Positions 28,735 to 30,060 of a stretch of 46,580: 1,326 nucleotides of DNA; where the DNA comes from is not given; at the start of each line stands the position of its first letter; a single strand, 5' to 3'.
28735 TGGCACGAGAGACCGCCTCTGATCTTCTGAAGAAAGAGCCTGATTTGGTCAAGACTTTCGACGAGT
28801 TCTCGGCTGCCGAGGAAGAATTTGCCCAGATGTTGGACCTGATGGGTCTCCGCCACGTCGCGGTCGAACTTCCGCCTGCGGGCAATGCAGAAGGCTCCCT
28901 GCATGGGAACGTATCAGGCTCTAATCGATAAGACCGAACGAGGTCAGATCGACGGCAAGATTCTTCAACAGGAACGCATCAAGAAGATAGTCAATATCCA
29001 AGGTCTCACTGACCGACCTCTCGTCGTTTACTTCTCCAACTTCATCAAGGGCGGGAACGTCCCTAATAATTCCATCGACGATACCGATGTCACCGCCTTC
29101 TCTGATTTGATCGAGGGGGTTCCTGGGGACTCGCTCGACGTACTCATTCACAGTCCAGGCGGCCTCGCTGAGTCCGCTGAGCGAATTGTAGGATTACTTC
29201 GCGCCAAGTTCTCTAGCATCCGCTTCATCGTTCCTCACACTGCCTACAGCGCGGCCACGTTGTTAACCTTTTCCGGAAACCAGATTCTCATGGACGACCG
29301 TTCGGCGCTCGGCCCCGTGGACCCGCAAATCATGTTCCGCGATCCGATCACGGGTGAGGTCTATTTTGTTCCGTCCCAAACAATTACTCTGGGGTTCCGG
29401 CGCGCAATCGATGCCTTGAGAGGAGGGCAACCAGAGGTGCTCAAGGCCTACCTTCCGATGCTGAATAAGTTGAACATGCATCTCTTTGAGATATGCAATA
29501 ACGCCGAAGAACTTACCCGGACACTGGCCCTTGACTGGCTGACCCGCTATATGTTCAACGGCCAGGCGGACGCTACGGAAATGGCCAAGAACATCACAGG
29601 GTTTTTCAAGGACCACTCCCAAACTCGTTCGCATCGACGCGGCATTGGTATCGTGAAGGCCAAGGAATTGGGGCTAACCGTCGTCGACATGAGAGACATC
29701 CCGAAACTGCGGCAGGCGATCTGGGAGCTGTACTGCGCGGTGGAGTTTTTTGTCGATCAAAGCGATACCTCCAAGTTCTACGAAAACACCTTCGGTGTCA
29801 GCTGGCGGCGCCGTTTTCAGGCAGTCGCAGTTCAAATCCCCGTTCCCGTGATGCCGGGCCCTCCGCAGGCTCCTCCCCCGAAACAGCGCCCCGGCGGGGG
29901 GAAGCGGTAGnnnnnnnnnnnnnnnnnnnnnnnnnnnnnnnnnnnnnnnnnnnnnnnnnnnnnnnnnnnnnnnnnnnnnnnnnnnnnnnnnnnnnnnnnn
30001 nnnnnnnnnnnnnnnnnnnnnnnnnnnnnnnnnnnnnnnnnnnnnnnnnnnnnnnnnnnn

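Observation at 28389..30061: Transposase-less cargo cassette with perfect 14-bp TIRs and 8-bp target duplication, inserted just upstream of the pntA promoter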

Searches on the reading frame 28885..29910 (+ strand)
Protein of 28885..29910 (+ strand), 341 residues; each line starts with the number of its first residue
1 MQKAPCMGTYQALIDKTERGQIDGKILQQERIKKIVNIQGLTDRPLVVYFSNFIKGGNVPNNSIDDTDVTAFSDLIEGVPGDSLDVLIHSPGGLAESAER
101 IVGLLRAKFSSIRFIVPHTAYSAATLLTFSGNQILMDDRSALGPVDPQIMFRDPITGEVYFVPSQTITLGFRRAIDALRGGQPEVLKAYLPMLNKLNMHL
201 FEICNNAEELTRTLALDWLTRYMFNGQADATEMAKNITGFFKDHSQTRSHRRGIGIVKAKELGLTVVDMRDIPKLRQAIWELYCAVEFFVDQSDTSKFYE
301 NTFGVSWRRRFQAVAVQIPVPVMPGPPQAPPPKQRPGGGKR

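Call 9: search_protein_families(library=pfam, proteins=[window:28885-29907:+], max_evalue=0.1)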
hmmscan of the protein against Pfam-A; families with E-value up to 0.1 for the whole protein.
window:28885-29907:+ (341 aa): 2 families
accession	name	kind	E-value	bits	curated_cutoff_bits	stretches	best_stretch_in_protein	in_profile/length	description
PF01972.22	SDH_protease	-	2.3e-17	63.4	31.3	1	80-150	89-160/286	ClpP-like SDH-type serine proteinase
PF25145.1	NfeD1b_N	-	0.0059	16.6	40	1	88-144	38-94/189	NfeD1b, N-terminal domain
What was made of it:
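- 28903..29910 (+): Gene for a 335-aa SDH-type ClpP-like serine protease. It overlaps the small ORF by 29 nt. An upstream in-frame ATG at 28885 is probably not used. PF01972 at 63.4 bits against a cut-off of 31.3 (call 9).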

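Call 10: search_protein_families(library=padloc, proteins=[window:28885-29907:+], max_evalue=0.1)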
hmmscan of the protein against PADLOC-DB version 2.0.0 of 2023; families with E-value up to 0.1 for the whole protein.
window:28885-29907:+ (341 aa): 0 families

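Call 11: search_protein_families(library=ncbifam, proteins=[window:28885-29907:+], max_evalue=0.1)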
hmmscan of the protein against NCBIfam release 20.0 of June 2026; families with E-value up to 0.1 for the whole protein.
window:28885-29907:+ (341 aa): 4 families
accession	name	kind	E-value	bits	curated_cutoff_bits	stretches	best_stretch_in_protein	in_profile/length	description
NF047768.1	Clp_like_SDH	equivalog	4.4e-17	62.4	250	1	83-150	80-147/260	SDH family Clp fold serine proteinase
NF045542.1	Clp_rel_HeadMat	equivalog_domain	1.2e-06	28.5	120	1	67-142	18-95/165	head maturation protease, ClpP-related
NF009205.0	PRK12553.1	subfamily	0.04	13.5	228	1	80-142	66-125/211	ATP-dependent Clp protease proteolytic subunit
NF045540.1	scaf_prot_MCP1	exception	0.092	11.4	475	0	82-140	31-89/652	ClpP-like prohead protease/major capsid protein fusion protein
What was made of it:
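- On SDH-type ClpP-like serine proteinase (Pfam PF01972): The NCBIfam equivalog NF047768 is far below its cut-off (62 against 250, call 11), so the protein is a family member and not that equivalog.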

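Call 13: find_encoding_contigs(protein=window:28885-29910:+, flank=10000, max_places=10)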
Protein window:28885-29910:+ (341 aa): no gene with exactly this product is on record in the collection.

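Call 14: find_homologous_proteins(query=window:28903-29907:+, max_evalue=0.001)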
Query window:28903-29907:+ (335 aa): 158 proteins with E <= 0.001 among 3468 candidates; the best 120 are listed.
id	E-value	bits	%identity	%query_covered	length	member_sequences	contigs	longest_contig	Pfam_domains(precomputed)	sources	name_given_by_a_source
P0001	2.0e-202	689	90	100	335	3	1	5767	PF01972.22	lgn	-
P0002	2.0e-196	670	88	100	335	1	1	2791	PF01972.22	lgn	-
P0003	2.7e-196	669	88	100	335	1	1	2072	PF01972.22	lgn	-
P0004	8.6e-159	546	74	95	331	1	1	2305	PF01972.22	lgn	-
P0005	1.2e-158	545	72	100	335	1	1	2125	PF25145.2,PF01972.22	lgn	-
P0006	1.5e-158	545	74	93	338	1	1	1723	PF25145.2,PF01972.22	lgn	-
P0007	4.2e-151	521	70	100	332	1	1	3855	PF25145.2,PF01972.22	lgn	-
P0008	7.0e-151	520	72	93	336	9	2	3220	PF25145.2,PF01972.22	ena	-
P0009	2.2e-146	505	71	91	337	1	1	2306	PF25145.2,PF01972.22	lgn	-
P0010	8.2e-145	500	68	100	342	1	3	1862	PF25145.2,PF01972.22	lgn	-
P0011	5.6e-141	487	67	100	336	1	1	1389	PF25145.2,PF01972.22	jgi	-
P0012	1.6e-125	437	61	93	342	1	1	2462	PF25145.2,PF01972.22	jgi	jgi:ClpP class serine protease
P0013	2.2e-123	430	77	77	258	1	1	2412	PF01972.22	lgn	-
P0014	9.2e-122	424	60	93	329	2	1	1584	PF01972.22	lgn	-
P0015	4.4e-121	422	60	94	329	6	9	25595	PF01972.22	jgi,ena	-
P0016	5.9e-121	422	61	93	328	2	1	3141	PF01972.22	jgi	-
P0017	6.6e-120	418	60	94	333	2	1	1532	PF01972.22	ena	-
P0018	3.5e-119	416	60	93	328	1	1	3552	PF01972.22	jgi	jgi:Serine dehydrogenase proteinase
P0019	1.3e-118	414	60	93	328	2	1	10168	PF01972.22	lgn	-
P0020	2.4e-116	406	57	97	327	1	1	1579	PF01972.22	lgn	-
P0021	5.5e-116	405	58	94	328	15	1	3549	PF01972.22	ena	-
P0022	6.7e-115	402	58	94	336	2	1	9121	PF25145.2,PF01972.22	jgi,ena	-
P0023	2.0e-98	348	78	60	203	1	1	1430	PF01972.22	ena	-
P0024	2.8e-89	318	49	93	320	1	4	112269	PF00574.29,PF25145.2,PF01972.22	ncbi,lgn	-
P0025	3.8e-89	317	47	99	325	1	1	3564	PF01972.22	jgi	jgi:ATP-dependent protease ClpP protease subunit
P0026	7.0e-89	316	50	90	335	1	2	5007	PF25145.2,PF01972.22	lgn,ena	-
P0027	6.2e-88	313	50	97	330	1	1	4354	PF01972.22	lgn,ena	-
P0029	5.5e-84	300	45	98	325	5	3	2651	PF01972.22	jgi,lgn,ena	-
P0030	1.6e-83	299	44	100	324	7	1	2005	PF25145.2,PF01972.22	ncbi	-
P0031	4.3e-83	297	47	91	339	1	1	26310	PF01972.22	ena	-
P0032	6.8e-83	297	45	98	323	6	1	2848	PF01972.22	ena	-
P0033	7.1e-83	296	45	97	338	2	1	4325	PF25145.2,PF01972.22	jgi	jgi:serine dehydrogenase proteinase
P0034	1.8e-82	295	46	97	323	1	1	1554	PF01972.22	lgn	-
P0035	2.0e-82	295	49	89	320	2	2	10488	PF01972.22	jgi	-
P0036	2.3e-81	292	46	97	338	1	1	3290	PF25145.2,PF01972.22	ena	-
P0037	2.4e-81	291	47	94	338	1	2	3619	PF01972.22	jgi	jgi:serine dehydrogenase proteinase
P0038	2.7e-81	291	44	99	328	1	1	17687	PF25145.2,PF01972.22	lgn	-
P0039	3.9e-81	291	45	97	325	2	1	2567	PF01972.22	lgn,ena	-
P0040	5.7e-81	290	48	91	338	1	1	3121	PF01972.22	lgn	-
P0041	7.2e-81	290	46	89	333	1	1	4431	PF25145.2,PF01972.22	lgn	-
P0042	2.7e-80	288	45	96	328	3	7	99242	PF01972.22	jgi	jgi:hypothetical protein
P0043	8.0e-80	286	43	98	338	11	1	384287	PF25145.2,PF01972.22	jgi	-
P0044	9.5e-80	286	46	96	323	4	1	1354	PF25145.2,PF01972.22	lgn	-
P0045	2.9e-79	285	45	98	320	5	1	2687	PF01972.22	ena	-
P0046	3.7e-79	284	49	84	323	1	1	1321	PF25145.2,PF01972.22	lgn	-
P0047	8.0e-79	283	45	100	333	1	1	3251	PF01972.22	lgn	-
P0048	9.3e-79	283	46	97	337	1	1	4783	PF01972.22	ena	-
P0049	1.6e-78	282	46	97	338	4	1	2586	PF01972.22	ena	-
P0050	4.7e-78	281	46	93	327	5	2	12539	PF25145.2,PF01972.22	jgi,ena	-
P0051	1.1e-76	276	44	98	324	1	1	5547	PF01972.22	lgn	-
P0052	8.4e-73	263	44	90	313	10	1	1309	PF01972.22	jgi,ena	-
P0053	6.4e-72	260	42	86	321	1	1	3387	PF25145.2,PF01972.22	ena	-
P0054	4.3e-71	258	44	90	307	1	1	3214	PF01972.22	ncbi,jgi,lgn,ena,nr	ncbi:MAG: serine protease [Candidatus Bathyarchaeota archaeon]|nr:serine protease [Candidatus Bathya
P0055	1.3e-70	256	44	95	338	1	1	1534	PF01972.22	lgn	-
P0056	2.6e-70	255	43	90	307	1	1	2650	PF01972.22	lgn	-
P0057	3.4e-70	255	43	82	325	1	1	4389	PF01972.22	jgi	jgi:hypothetical protein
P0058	6.4e-70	254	43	98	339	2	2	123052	PF01972.22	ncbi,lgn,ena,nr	ncbi:MAG TPA: hypothetical protein VMF11_08385 [Candidatus Baltobacteraceae bacterium]|nr:hypothetic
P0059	1.2e-69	253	42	96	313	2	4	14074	PF01972.22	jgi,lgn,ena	-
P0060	1.2e-68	250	43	95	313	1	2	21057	PF25145.2,PF01972.22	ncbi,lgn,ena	-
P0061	3.7e-68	248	41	92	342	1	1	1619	PF25145.2,PF01972.22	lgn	-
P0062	3.5e-67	245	42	97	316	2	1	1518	PF01972.22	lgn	-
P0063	4.0e-67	245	43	90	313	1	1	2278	PF01972.22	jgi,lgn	-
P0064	5.8e-67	244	41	97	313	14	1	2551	PF01972.22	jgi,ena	-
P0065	1.0e-65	240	42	90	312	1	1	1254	PF01972.22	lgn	-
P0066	1.1e-65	240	43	89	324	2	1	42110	PF01972.22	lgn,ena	-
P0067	1.8e-65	239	40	98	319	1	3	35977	PF01972.22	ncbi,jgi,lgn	-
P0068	2.0e-65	239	40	93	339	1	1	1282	PF01972.22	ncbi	-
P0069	8.8e-65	237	42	93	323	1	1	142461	PF01972.22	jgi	jgi:hypothetical protein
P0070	5.5e-64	234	41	89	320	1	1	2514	PF01972.22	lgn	-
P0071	1.5e-63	233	43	90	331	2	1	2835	PF01972.22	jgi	jgi:ClpP class serine protease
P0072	2.2e-63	232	42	96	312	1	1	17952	PF01972.22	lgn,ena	-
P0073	2.8e-63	232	41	99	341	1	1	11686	PF01972.22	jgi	-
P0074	8.7e-63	230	41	92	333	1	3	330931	PF01972.22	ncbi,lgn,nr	ncbi:MAG: serine protease [Nitrospirae bacterium]|nr:serine protease [Nitrospirota bacterium]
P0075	1.2e-61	227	40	92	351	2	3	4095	PF01972.22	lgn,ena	-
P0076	2.7e-61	226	42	89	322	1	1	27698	PF00574.29,PF25145.2,PF01972.22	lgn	-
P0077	3.9e-61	225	39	92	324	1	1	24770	PF01972.22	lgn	-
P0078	1.7e-60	223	41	97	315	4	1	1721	PF01972.22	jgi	jgi:hypothetical protein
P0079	2.4e-60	222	42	97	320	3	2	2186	PF01972.22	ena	-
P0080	1.4e-59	220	42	82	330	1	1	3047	PF01972.22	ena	-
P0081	1.4e-59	220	40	95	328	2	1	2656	PF01972.22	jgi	jgi:Serine dehydrogenase proteinase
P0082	6.5e-59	218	41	93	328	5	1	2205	PF01972.22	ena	-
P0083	7.6e-59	217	42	91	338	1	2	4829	PF01972.22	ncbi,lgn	ncbi:MAG: serine protease [Terriglobia bacterium]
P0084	8.4e-59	217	42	89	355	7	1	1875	PF01972.22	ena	-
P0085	1.0e-58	217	42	90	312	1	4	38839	PF01972.22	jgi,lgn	-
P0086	1.3e-58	217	39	96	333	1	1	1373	PF01972.22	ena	-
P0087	1.5e-58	217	40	96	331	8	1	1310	PF01972.22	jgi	jgi:hypothetical protein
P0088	2.2e-58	216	41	87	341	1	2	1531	PF01972.22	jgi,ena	-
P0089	6.1e-58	215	39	99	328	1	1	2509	PF01972.22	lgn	-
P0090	1.1e-57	214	39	94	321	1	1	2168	PF01972.22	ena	-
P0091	1.2e-56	210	39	91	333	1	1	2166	PF01972.22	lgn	-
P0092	1.9e-56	210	39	86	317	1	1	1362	PF01972.22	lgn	-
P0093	3.3e-56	209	39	96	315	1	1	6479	PF01972.22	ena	-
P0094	5.2e-56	208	42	38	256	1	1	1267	PF01972.22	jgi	jgi:hypothetical protein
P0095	1.6e-55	207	39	98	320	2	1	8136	PF01972.22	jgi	jgi:hypothetical protein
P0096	1.9e-55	206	39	95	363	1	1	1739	PF01972.22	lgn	-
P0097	2.2e-55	206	41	91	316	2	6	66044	PF01972.22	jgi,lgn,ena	-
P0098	7.5e-55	204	37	93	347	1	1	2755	PF01972.22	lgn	-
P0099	3.4e-54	202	38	88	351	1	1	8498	PF01972.22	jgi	-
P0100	3.4e-54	202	39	90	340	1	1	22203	PF01972.22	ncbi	-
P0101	4.2e-53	199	38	86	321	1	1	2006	PF01972.22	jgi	jgi:hypothetical protein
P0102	4.6e-53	199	39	90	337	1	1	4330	PF01972.22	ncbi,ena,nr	ncbi:MAG TPA: hypothetical protein DCX03_00275 [Bacteroidales bacterium]|nr:hypothetical protein [Ba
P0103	7.7e-53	198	48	66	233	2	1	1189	PF01972.22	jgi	jgi:hypothetical protein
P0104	1.6e-52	197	41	88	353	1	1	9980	PF01972.22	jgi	jgi:hypothetical protein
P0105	3.3e-52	196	38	87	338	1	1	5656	PF01972.22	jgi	-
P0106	2.6e-51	193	38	89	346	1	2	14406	PF01972.22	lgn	-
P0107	3.3e-51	192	39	82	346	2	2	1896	PF01972.22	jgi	-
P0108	2.1e-50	190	37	88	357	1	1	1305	PF01972.22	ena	-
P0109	5.8e-50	188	37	89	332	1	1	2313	PF01972.22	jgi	jgi:hypothetical protein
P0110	1.1e-49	187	38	96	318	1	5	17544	PF01972.22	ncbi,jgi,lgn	jgi:hypothetical protein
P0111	2.5e-49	186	38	86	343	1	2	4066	PF01972.22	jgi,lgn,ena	jgi:hypothetical protein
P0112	1.1e-48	184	37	86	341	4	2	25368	PF01972.22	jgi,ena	jgi:hypothetical protein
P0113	4.0e-48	182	49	57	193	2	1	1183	PF01972.22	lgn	-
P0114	4.1e-48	182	37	93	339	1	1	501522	PF01972.22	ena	-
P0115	5.9e-48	182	35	87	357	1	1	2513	PF01972.22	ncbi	-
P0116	2.1e-47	180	37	92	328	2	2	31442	PF01972.22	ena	-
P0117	1.6e-45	174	36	87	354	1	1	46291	PF01972.22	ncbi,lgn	-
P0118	9.4e-44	168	36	90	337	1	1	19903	PF01972.22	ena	-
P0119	4.6e-43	166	35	90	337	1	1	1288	PF01972.22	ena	-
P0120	4.5e-42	162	35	89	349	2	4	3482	PF01972.22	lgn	-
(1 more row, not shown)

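Call 15: find_encoding_contigs(protein=P0001, flank=10000, max_places=6)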
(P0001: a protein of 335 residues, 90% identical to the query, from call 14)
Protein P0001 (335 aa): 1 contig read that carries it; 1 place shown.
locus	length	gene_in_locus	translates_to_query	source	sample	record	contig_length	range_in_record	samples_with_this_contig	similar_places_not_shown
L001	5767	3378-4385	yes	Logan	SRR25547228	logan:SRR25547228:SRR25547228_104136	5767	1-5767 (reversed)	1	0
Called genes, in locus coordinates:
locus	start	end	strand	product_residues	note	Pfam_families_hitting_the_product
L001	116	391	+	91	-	PF01590:GAF, PF13185:GAF_2 (weak)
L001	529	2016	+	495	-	PF00512:HisKA (weak), PF02518:HATPase_c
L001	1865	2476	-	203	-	PF01590:GAF, PF13185:GAF_2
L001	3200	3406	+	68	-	-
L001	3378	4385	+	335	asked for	PF01972:SDH_protease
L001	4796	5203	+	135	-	PF01258:zf-dskA_traR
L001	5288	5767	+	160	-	?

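Call 16: find_encoding_contigs(protein=P0002, flank=10000, max_places=6)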
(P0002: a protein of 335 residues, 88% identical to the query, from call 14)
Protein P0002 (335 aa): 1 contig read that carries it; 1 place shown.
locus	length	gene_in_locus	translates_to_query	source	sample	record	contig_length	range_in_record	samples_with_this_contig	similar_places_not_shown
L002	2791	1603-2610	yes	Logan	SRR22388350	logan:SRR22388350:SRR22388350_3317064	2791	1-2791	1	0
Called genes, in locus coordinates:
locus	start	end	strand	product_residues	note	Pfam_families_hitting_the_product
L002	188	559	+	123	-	PF00717:Peptidase_S24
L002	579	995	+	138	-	-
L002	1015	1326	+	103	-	-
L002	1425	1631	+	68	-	-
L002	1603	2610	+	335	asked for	PF01972:SDH_protease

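Call 17: find_encoding_contigs(protein=P0007, flank=10000, max_places=6)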
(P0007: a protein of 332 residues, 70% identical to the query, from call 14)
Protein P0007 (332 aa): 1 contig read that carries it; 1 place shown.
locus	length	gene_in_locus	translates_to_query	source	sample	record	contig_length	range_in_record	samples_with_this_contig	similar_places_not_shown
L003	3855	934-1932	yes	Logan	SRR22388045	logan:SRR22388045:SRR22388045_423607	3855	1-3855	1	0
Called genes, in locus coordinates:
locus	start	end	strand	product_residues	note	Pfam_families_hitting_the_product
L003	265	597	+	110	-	-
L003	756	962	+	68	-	-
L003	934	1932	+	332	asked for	PF01972:SDH_protease, PF25145:NfeD1b_N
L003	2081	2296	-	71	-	-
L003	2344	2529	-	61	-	-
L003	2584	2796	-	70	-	-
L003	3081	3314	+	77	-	-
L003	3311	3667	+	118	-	-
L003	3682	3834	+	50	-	-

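Call 27: find_related_loci(query=window:28903-29907:+, collection=genome_contigs, flank=10000)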
Query window:28903-29907:+ (335 aa) in genome_contigs; peptide patterns used: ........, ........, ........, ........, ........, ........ (x = any residue, [..] = any of these).
103 stretches matched a pattern, but none encodes a relative of the query by tblastn (E <= 1e-3).
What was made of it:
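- Tried and rejected: A single-protein scan for the protease found no relative (call 27).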

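Call 28: find_encoding_contigs(protein=P0003, flank=10000, max_places=6)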
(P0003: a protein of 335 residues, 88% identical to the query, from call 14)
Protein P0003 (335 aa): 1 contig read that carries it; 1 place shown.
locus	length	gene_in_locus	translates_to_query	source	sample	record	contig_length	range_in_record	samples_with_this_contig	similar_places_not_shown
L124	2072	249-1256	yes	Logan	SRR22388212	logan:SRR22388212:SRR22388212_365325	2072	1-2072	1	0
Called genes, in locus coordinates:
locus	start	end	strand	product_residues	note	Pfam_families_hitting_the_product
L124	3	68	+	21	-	?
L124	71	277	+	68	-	-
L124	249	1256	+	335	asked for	PF01972:SDH_protease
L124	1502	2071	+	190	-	?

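Call 29: find_encoding_contigs(protein=P0005, flank=10000, max_places=6)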
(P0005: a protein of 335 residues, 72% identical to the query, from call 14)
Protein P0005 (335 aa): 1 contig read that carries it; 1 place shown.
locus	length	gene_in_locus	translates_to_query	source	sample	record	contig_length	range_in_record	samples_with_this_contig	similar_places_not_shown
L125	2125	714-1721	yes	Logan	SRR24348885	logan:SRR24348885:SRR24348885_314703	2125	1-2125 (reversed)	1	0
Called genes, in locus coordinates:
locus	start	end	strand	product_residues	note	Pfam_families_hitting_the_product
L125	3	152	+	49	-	?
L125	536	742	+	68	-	-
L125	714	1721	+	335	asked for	PF01972:SDH_protease, PF25145:NfeD1b_N (weak)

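Call 30: find_encoding_contigs(protein=P0010, flank=10000, max_places=6)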
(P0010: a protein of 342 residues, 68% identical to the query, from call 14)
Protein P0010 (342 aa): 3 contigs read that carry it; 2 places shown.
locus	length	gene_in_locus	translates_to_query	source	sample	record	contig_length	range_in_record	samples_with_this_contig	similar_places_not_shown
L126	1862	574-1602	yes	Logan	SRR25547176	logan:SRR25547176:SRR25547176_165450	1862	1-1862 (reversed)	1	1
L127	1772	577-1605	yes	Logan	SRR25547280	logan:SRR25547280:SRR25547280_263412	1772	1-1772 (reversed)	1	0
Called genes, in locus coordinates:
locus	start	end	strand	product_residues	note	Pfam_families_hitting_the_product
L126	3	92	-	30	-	?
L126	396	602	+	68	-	-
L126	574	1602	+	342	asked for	PF01972:SDH_protease, PF25145:NfeD1b_N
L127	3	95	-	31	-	?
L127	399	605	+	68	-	-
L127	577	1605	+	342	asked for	PF01972:SDH_protease, PF25145:NfeD1b_N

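Call 37: find_related_loci(query=A2, collection=metagenome_contigs, flank=10000)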
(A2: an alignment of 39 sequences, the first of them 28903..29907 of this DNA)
Query A2 (335 aa) in metagenome_contigs; peptide patterns used: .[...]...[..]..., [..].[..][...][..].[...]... (x = any residue, [..] = any of these).
600 stretches matched a pattern (row limit reached: there are more); 582 encode a relative of the query (tblastn E <= 1e-3); the best 80 are kept; 80 distinct loci.
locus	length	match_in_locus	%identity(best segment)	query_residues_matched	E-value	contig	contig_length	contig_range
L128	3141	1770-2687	61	1-312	2e-127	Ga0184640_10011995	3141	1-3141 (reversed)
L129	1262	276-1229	49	1-324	6e-105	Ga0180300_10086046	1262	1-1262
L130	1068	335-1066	62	1-248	1e-105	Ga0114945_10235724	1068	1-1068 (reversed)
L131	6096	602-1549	46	1-322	5e-93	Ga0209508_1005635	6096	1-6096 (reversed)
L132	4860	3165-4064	51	25-324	6e-93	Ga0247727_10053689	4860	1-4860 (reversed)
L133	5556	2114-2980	52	17-306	1e-91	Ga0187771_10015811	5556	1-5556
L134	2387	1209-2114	46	4-310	6e-90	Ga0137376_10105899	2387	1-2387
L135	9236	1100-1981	45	1-300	1e-85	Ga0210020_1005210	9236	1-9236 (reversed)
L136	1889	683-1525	48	25-306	4e-89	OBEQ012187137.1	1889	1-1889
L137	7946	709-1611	45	1-305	3e-81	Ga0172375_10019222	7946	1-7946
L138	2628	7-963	44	25-334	1e-82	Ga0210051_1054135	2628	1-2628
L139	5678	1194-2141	43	1-329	1e-80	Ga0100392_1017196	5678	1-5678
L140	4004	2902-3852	44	1-319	4e-80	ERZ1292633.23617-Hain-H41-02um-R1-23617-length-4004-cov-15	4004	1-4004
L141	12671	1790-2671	45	1-299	7e-80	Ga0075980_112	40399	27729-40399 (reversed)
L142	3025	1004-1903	45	1-306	1e-80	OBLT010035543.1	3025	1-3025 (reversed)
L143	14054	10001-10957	43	1-328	4e-79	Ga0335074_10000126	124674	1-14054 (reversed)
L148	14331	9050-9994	41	1-328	2e-70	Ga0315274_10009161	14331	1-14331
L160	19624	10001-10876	35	18-324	1e-60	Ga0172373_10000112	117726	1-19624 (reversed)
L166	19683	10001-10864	37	15-313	9e-58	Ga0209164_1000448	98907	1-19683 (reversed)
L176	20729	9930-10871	34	8-319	3e-52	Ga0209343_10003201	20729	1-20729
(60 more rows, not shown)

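Call 48: search_dna_similar(query=window:28903-29907:+, collection=plasmids, mode=protein, max_rows=25)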
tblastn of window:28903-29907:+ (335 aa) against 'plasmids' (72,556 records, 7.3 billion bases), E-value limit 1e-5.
Records with a match: 38; places in all: 38; records where one place covers at least 80% of the query: 4.
Best place of each record, by identity: <60% 38.
By first word of the organism name: Thermus 6; Rhizobium 5; Brucella 5; Methylocystis 4; Agrobacterium 3; Paracoccus 2; Klebsiella 1; Pseudomonas 1; Acidiphilium 1; Leptospira 1; and 9 more.
By predicted mobility (MOB-suite, as given by PLSDB): non-mobilizable 23; conjugative 13; mobilizable 2.
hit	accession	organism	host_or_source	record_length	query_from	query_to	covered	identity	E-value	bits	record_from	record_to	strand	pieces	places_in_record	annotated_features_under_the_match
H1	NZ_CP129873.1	Klebsiella pneumoniae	Homo sapiens,whole organism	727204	25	298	82%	30.6%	5e-33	136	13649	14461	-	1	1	periplasmic serine protease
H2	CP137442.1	Pseudomonas aeruginosa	Homo sapiens,urine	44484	25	303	83%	29.4%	5e-26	115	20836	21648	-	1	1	ATP-dependent Clp protease proteolytic subunit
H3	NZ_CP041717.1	Acidiphilium multivorum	Cell culture,activated sludge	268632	1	310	93%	25.2%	2e-25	114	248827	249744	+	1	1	hypothetical protein (x2)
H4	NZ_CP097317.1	Leptospira interrogans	bovine,bacterial culture,vaginal mucus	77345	1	293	87%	26.4%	6e-16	86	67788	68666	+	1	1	peptidase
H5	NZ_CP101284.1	Phenylobacterium sp. LH3H17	-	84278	58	297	72%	32.0%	6e-21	101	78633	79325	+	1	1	hypothetical protein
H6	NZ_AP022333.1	Methylosinus sp. C49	-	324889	68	284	65%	33.1%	6e-18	92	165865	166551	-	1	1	serine dehydrogenasease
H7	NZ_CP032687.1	Rhizobium sp. CCGE531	Phaseolus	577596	47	295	74%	28.5%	1e-18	94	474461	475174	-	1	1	hypothetical protein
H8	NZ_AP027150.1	Methylocystis bryophila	-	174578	47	297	75%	27.7%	2e-18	94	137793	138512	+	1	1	hypothetical protein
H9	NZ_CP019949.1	Methylocystis bryophila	-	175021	47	297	75%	27.7%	2e-18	94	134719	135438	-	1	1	hypothetical protein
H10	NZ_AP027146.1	Methylocystis iwaonis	-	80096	47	300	76%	27.1%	2e-17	91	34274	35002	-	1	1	hypothetical protein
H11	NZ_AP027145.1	Methylocystis iwaonis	-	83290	47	300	76%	27.1%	2e-17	91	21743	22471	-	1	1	hypothetical protein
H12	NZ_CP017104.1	Rhizobium gallicum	Phaseolus vulgaris,Whole ...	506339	80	250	51%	33.2%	1e-13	79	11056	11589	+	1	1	ATP-dependent Clp protease proteolytic subunit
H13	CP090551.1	Rhizobium leguminosarum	Trifolium pratense,Cell culture,Plant ...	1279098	80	250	51%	33.2%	2e-9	88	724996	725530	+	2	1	ATP-dependent Clp protease proteolytic subunit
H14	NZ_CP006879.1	Rhizobium gallicum bv. gallicum R602sp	Phaseolus vulgaris,whole ...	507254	80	250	45%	35.8%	6e-10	89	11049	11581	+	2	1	ATP-dependent Clp protease proteolytic subunit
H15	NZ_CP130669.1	Escherichia coli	Homo sapiens,urine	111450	78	250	52%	28.9%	9e-14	80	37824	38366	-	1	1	hypothetical protein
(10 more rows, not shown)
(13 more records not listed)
